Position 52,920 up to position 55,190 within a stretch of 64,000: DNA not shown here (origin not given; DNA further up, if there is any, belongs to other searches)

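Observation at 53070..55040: Unusually short glycyl radical enzyme (656 aa) of unknown substrate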

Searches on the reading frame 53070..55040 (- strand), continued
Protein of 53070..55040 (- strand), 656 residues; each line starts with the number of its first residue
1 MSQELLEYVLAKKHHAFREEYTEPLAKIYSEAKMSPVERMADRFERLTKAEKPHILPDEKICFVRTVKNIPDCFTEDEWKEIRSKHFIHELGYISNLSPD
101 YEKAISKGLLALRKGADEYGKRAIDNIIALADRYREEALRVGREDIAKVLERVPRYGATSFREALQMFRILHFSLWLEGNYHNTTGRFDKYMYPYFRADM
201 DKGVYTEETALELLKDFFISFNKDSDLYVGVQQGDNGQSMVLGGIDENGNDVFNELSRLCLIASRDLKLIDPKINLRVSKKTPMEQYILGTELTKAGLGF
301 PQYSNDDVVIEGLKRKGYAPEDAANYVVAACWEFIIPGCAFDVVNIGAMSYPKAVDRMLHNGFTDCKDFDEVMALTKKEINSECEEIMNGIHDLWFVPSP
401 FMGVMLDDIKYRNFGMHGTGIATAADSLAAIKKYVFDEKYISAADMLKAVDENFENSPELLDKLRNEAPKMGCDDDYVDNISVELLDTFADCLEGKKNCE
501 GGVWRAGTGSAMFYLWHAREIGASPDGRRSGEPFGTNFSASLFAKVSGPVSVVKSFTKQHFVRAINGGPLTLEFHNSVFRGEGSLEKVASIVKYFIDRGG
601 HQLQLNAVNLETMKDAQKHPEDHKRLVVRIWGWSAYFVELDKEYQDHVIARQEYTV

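Call 29: predict_structure(alignment_id=A1)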
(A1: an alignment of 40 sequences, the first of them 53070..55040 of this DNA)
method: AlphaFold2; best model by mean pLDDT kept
length: 656 residues; sequences in the alignment: 40
mean_pLDDT: 83.7   pTM: 0.86
mean pLDDT of the five models: 83.7, 83.5, 82.8, 82.0, 80.8
residues with pLDDT >= 90: 322; 70-90: 219; 50-70: 70; < 50: 45
segments of 3 or more residues with pLDDT < 50: 227-236, 518-530, 624-628, 633-640
pLDDT, mean of each block of 10 residues (from residue 1): 79 89 95 96 97 93 89 94 89 81 96 96 98 98 96 97 97 90 88 97 96 93 61 56 91 95 84 88 93 75 89 91 86 77 74 86 95 97 93 90 88 84 85 94 91 82 81 87 94 92 82 50 46 56 62 87 79 74 88 92 77 68 52 45 56 53
secondary structure, 60 per line:
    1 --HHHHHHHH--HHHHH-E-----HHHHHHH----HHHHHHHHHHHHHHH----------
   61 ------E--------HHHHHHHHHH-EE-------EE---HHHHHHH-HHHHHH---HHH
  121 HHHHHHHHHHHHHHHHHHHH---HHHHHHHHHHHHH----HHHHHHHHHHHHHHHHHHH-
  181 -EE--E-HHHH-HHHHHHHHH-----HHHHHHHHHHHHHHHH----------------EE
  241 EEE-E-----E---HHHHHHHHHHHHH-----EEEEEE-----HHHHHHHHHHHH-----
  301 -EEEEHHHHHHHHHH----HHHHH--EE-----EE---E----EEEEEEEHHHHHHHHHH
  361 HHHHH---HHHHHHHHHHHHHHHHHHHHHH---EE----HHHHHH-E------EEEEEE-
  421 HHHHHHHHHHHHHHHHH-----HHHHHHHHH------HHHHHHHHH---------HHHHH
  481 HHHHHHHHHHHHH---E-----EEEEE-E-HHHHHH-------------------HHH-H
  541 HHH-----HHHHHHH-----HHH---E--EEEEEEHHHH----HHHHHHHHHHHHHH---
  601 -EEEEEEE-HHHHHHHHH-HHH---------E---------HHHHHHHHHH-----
elements in order: H3-10 H13-17 H25-31 H36-50 H76-85 H101-107 H109-114 H118-140 H144-156 H161-179 H188-191 H193-201 H207-222 E239-243 H255-267 E273-278 H284-295 E302-305 H306-315 H320-324 E344-350 H351-365 H369-390 H400-405 E414-419 H421-437 H443-451 H458-466 H476-493 E503-507 H511-516 H540-543 H549-555 E570-575 H576-579 H584-597 E602-608 H610-618 H642-651
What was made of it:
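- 53070..55040 (-): Compact glycyl radical enzyme, 656 aa (coordinates include the stop codon). AF2 model pLDDT 83.7, pTM 0.86 (call 29).
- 54327..54341 (-): Clade-specific loop Gly234-Asp-Asn-Gly-Gln238 between barrel strands beta2 and beta3 (the cap-helix / substrate-binding position of other GREs). AF2 confidence is low there (residues 227-236, call 29).
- On Glycyl radical enzyme superfamily: AF2 pTM 0.86 (call 29). It is modelled without a helix, at pLDDT below 50 for residues 227-236 (call 29).
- Active-site correspondences rest on sequence alignment, and the GDNGQ loop is modelled with low confidence (call 29).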
